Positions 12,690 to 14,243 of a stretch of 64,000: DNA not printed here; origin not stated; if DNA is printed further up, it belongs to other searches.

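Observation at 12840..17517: Tat-exported Gfo/Idh/MocA oxidoreductase followed by a giant HEAT-repeat protein with tandem DUF1080 domains: candidate oxidative (non-hydrolytic) glycoside cleavage unit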

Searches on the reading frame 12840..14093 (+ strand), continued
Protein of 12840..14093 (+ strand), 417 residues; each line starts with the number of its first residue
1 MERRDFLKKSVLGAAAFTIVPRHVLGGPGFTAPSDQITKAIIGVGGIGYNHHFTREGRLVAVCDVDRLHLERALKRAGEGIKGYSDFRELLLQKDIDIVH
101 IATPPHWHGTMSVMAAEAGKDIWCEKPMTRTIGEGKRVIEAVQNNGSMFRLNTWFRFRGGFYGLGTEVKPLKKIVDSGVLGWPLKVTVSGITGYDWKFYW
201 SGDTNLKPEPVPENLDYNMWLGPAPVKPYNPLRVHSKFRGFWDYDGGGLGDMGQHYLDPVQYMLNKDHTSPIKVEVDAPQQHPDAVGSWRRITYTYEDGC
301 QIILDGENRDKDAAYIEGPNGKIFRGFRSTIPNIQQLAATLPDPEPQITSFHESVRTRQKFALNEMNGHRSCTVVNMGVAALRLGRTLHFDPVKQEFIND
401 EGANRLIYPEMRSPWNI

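Call 76: fold_search(model_id=the predicted structure, library=pdb)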
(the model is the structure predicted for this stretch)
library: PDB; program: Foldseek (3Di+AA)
matches with E <= 10: 1727; with E <= 0.001: 362
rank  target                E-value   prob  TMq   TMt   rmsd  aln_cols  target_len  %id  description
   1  8tdf_A                7.6e-20  1.00  0.71  0.66   5.7       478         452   20  Structure of Alistipes sp. Glucoside-3-dehydrogenase AL3 (released 2024-06-12)
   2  8tdh_A                3.3e-19  1.00  0.71  0.66   4.3       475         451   19  Structure of trehalose bound Alistipes sp. Glucoside-3-dehydrogenase AL3 (released 2024-06-19)
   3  9m3d_B                4.1e-17  1.00  0.56  0.65   7.9       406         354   18  Crystal structure of the DgpA1 protein from W974-1 substrate free form (released 2026-03-04)
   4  9m3d_A                4.6e-17  1.00  0.57  0.66   7.6       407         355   18  Crystal structure of the DgpA1 protein from W974-1 substrate free form (released 2026-03-04)
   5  9m3d_F                4.8e-17  1.00  0.57  0.65   7.8       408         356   19  Crystal structure of the DgpA1 protein from W974-1 substrate free form (released 2026-03-04)
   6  9m37_A                5.4e-17  1.00  0.52  0.64   6.6       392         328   22  Crystal structure of the DgpA2 protein from P581a bound to homoorientin (released 2026-03-04)
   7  9m3d_C                7.3e-17  1.00  0.58  0.67   7.0       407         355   18  Crystal structure of the DgpA1 protein from W974-1 substrate free form (released 2026-03-04)
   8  9m3d_E                1.2e-16  1.00  0.56  0.66   7.8       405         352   19  Crystal structure of the DgpA1 protein from W974-1 substrate free form (released 2026-03-04)
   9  4gqa_A                2.8e-16  1.00  0.50  0.54   8.4       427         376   18  Crystal structure of NAD binding oxidoreductase from Klebsiella pneumoniae (released 2012-09-12)
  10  4gqa_D                4.7e-16  1.00  0.50  0.55   8.1       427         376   19  Crystal structure of NAD binding oxidoreductase from Klebsiella pneumoniae (released 2012-09-12)
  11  4gqa_C                4.7e-16  1.00  0.49  0.53   8.4       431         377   19  Crystal structure of NAD binding oxidoreductase from Klebsiella pneumoniae (released 2012-09-12)
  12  6a3i_C                6.2e-16  1.00  0.54  0.61   6.9       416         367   19  Levoglucosan dehydrogenase, complex with NADH and levoglucosan (released 2018-09-26)
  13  1zh8_A                6.6e-16  1.00  0.54  0.67   7.4       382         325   16  Crystal structure of Oxidoreductase (TM0312) from Thermotoga maritima at 2.50 A resolution (released 2005-05-10)
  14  1evj_B                7.0e-16  1.00  0.54  0.64   7.4       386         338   18  CRYSTAL STRUCTURE OF GLUCOSE-FRUCTOSE OXIDOREDUCTASE (GFOR) DELTA1-22 S64D (released 2000-12-04)
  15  1h6d_A                9.4e-16  1.00  0.52  0.56  11.7       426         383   18  Oxidized Precursor Form of Glucose-Fructose Oxidoreductase from Zymomonas mobilis complexed with glycerol (released 2001-11-28)
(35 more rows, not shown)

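Call 89: search_protein_families(library=ncbifam, proteins=[L082:10778-12280:-, L083:10828-12402:+], max_evalue=1e-10)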
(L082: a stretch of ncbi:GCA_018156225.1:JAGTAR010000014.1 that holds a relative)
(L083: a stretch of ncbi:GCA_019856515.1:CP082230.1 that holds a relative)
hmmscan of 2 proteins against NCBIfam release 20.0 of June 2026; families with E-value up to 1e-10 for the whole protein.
L082:10778-12280:- (500 aa): 6 families
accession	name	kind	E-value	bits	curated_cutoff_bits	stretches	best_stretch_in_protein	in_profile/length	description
NF058561.1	BT_2158_fam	equivalog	1.6e-27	96.3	750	1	130-351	65-289/487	glycoside 3-dehydrogenase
TIGR04380.1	myo_inos_iolG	equivalog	2.2e-26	92.6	355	1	141-245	47-152/330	inositol 2-dehydrogenase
NF052479.1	LevoglcsnDh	equivalog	7e-16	57.9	650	1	132-239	50-155/386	levoglucosan dehydrogenase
NF008607.0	PRK11579.1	subfamily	1.4e-14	53.9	330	1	132-247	39-154/346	oxidoreductase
NF040723.1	UDP-GlcNAcDh_Arch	equivalog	2e-13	50.5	450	1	91-243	11-146/302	UDP-N-acetylglucosamine 3-dehydrogenase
NF052679.1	InsChiInosDhIolG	equivalog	7.5e-13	48.2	540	1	108-250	29-159/343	bifunctional inositol 2-dehydrogenase/D-chiro-inositol 1-dehydrogenase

L083:10828-12402:+ (524 aa): 6 families
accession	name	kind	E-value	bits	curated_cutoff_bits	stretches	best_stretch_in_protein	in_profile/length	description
NF058561.1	BT_2158_fam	equivalog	1.1e-37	129.8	750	1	124-350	41-271/487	glycoside 3-dehydrogenase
TIGR04380.1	myo_inos_iolG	equivalog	2e-25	89.4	355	1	159-264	47-152/330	inositol 2-dehydrogenase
NF052479.1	LevoglcsnDh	equivalog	5e-22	78.1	650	1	166-258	63-155/386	levoglucosan dehydrogenase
NF040723.1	UDP-GlcNAcDh_Arch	equivalog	5.6e-17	62.2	450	1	163-260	48-144/302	UDP-N-acetylglucosamine 3-dehydrogenase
NF008607.0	PRK11579.1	subfamily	3.4e-15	55.9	330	1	168-266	56-154/346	oxidoreductase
NF052679.1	InsChiInosDhIolG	equivalog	3.3e-13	49.4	540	1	161-269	51-159/343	bifunctional inositol 2-dehydrogenase/D-chiro-inositol 1-dehydrogenase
